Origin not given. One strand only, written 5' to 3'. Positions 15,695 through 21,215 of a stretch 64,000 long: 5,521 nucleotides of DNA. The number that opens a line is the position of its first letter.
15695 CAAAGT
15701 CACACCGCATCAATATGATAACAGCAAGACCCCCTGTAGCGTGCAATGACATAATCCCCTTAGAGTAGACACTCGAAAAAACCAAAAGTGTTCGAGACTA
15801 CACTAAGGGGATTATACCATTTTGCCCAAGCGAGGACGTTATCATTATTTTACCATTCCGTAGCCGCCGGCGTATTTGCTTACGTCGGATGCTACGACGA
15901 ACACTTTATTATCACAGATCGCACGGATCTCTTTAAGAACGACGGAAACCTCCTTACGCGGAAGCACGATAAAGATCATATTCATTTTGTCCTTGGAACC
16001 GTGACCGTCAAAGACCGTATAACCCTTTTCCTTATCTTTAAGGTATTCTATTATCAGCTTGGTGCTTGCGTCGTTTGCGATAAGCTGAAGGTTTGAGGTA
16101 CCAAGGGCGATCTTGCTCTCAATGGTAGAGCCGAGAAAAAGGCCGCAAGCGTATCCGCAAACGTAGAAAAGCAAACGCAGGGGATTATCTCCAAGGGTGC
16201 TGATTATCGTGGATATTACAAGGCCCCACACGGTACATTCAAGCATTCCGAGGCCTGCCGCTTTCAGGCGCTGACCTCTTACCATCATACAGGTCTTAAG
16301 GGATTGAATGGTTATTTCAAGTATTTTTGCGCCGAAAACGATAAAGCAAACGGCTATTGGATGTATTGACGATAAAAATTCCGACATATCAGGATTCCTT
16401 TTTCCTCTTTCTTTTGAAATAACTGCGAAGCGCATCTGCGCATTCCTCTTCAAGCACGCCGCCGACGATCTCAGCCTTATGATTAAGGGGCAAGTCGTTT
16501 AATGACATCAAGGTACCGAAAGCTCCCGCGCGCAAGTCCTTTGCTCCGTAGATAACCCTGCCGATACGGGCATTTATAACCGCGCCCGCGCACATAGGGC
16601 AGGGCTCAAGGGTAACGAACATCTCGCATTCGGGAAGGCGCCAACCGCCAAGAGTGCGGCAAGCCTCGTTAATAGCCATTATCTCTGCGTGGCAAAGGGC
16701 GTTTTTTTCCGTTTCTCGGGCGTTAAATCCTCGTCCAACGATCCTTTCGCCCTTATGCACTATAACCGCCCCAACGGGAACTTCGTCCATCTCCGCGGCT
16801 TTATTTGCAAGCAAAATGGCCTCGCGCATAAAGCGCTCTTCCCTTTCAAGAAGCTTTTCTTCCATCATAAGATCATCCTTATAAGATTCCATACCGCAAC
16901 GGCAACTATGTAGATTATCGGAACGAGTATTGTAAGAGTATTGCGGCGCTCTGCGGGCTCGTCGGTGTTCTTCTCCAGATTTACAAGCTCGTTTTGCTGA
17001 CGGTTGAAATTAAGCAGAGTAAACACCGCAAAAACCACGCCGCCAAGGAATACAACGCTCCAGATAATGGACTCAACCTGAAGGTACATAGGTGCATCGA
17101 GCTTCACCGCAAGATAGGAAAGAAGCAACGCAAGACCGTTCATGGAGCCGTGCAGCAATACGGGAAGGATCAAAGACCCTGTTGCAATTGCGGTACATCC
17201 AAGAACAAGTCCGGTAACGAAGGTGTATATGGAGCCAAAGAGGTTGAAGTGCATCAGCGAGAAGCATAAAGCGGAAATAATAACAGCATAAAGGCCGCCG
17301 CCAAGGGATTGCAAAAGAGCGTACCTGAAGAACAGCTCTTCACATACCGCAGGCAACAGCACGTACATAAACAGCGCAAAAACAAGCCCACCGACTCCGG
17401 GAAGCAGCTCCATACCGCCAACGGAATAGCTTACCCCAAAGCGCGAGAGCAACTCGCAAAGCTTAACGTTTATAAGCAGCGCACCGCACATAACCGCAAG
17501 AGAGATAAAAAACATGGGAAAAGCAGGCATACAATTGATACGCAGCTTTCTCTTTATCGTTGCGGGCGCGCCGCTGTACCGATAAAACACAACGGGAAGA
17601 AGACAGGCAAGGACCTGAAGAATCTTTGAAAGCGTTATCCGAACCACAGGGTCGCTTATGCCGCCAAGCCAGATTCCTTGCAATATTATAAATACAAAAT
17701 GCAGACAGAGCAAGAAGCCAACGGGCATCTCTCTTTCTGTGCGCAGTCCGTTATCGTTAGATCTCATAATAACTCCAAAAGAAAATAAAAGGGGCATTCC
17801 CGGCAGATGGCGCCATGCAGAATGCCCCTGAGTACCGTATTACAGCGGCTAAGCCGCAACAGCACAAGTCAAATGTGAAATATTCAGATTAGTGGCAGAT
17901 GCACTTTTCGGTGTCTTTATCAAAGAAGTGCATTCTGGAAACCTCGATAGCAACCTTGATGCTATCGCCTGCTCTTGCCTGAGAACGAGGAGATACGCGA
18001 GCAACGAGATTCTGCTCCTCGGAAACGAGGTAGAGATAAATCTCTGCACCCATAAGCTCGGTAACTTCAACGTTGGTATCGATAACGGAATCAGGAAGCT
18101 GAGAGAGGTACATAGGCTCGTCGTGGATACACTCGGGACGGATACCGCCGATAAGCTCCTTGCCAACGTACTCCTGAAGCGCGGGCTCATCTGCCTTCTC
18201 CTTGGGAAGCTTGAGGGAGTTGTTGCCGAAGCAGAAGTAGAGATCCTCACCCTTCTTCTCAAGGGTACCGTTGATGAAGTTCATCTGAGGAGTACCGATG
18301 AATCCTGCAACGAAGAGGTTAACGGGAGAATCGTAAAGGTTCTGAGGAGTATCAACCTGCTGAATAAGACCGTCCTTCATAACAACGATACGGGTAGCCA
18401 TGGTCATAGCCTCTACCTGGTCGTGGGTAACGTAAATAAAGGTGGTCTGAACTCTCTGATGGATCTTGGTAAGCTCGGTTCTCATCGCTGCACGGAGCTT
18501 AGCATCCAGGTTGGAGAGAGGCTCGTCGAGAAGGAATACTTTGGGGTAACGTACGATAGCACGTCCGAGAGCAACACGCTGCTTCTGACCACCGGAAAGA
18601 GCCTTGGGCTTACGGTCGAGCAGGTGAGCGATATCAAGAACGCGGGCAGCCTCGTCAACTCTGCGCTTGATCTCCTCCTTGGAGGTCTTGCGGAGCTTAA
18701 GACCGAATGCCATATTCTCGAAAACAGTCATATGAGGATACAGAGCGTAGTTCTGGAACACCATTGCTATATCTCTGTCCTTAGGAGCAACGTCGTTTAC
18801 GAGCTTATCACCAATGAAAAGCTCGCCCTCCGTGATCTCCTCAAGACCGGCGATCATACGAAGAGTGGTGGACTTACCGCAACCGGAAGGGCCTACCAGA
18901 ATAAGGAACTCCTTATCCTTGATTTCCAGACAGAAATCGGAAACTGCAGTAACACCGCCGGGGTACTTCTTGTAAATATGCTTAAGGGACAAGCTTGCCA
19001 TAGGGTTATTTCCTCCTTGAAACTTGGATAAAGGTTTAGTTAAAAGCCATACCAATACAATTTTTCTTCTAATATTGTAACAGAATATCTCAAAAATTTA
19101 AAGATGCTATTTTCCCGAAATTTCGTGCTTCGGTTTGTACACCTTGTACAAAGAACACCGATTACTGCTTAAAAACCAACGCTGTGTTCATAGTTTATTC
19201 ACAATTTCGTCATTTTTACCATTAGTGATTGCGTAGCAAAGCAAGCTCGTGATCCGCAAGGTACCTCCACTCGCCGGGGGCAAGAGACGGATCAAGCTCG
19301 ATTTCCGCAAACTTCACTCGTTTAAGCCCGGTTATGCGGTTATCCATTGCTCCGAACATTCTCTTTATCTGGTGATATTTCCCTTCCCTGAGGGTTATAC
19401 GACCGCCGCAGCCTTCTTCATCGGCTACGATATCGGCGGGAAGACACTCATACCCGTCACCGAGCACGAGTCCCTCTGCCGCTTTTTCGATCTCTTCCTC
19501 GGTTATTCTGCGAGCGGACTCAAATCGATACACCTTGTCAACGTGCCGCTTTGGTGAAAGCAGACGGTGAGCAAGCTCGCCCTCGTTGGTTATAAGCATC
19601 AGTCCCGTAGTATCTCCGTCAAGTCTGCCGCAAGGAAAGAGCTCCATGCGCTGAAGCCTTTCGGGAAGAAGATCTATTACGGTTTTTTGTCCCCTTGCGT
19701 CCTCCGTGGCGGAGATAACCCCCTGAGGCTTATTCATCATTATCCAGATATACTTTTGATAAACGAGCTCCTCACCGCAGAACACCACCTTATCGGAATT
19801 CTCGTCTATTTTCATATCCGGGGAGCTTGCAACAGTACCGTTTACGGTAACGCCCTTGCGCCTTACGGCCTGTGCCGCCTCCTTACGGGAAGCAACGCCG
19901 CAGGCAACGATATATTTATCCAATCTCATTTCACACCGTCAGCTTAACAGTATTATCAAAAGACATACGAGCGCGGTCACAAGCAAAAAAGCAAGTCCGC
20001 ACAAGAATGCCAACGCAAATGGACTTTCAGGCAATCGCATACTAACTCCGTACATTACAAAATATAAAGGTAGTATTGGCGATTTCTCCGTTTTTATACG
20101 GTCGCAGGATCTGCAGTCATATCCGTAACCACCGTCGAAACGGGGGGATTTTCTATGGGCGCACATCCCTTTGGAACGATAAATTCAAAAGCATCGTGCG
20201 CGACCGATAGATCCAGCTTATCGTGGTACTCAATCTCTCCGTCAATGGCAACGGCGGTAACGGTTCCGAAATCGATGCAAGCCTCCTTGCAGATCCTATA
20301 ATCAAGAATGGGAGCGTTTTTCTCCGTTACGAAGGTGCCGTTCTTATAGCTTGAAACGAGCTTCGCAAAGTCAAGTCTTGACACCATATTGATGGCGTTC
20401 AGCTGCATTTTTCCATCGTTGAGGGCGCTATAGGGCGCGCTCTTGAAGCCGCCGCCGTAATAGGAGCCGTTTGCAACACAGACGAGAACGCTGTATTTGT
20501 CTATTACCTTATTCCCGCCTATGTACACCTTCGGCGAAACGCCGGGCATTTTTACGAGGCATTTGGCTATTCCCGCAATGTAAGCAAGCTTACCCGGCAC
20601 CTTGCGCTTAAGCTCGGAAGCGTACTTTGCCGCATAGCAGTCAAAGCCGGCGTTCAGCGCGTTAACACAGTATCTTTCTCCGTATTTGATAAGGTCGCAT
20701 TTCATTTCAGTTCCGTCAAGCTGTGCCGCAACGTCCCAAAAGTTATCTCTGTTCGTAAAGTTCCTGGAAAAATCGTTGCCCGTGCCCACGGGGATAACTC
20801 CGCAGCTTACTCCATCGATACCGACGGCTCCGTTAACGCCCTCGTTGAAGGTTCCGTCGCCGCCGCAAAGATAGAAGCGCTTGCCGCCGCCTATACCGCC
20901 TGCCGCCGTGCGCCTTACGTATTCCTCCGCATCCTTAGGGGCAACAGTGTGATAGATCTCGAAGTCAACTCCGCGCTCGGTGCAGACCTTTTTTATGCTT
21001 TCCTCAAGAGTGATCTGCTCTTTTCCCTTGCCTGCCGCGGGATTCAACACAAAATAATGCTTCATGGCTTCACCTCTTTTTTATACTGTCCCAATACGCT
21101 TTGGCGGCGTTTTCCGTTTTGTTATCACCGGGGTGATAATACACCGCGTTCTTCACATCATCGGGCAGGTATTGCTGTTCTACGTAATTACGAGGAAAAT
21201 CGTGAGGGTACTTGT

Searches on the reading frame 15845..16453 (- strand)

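Call 63: search_protein_families(library=pfam, proteins=[window:15845-16453:-], max_evalue=0.0001)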
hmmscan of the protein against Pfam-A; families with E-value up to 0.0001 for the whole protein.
window:15845-16453:- (202 aa): 2 families
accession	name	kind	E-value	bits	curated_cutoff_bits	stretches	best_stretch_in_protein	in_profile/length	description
PF18955.5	DUF5698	-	2.2e-14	54.1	27.5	1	52-108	2-57/58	Domain of unknown function (DUF5698)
PF10035.14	DUF2179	-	5.1e-08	33.1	22.8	1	144-194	2-53/55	Uncharacterized protein conserved in bacteria (DUF2179)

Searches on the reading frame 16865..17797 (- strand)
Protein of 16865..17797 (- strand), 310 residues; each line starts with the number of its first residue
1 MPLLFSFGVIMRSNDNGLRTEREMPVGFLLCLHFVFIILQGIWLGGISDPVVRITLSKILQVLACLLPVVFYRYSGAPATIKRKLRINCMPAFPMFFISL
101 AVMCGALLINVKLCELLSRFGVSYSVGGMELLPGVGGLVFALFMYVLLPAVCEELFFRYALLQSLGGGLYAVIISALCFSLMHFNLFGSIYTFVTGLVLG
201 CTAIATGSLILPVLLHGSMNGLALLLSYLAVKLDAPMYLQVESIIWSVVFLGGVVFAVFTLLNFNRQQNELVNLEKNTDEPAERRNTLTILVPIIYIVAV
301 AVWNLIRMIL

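Call 62: search_protein_families(library=pfam, proteins=[window:16865-17797:-], max_evalue=0.0001)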
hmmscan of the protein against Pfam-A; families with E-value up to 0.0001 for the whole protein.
window:16865-17797:- (310 aa): 1 family
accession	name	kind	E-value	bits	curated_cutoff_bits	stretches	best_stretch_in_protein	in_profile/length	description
PF02517.21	Rce1-like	-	6e-17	62.2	22.4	1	138-221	4-92/93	Type II CAAX prenyl endopeptidase Rce1-like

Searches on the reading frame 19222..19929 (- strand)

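Call 63: search_protein_families(library=pfam, proteins=[window:19222-19929:-], max_evalue=0.0001)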
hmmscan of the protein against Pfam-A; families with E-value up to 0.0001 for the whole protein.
window:19222-19929:- (235 aa): 2 families
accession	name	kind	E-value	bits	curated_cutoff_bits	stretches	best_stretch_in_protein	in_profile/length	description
PF00849.27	PseudoU_synth_2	-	2.2e-19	70.6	26.8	1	62-148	2-90/152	RNA pseudouridylate synthase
PF01479.30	S4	-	3.3e-10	40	22.8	1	1-44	1-45/48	S4 domain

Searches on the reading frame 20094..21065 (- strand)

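Call 63: search_protein_families(library=pfam, proteins=[window:20094-21065:-], max_evalue=0.0001)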
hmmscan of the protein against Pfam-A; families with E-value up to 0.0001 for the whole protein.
window:20094-21065:- (323 aa): 2 families
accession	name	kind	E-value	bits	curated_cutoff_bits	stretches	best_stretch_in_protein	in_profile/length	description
PF00781.29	DAGK_cat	-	1.1e-22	80.4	23.6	1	4-127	3-124/125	Diacylglycerol kinase catalytic domain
PF19279.4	YegS_C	-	8e-15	55.4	27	1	137-255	3-119/158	YegS C-terminal NAD kinase beta sandwich-like domain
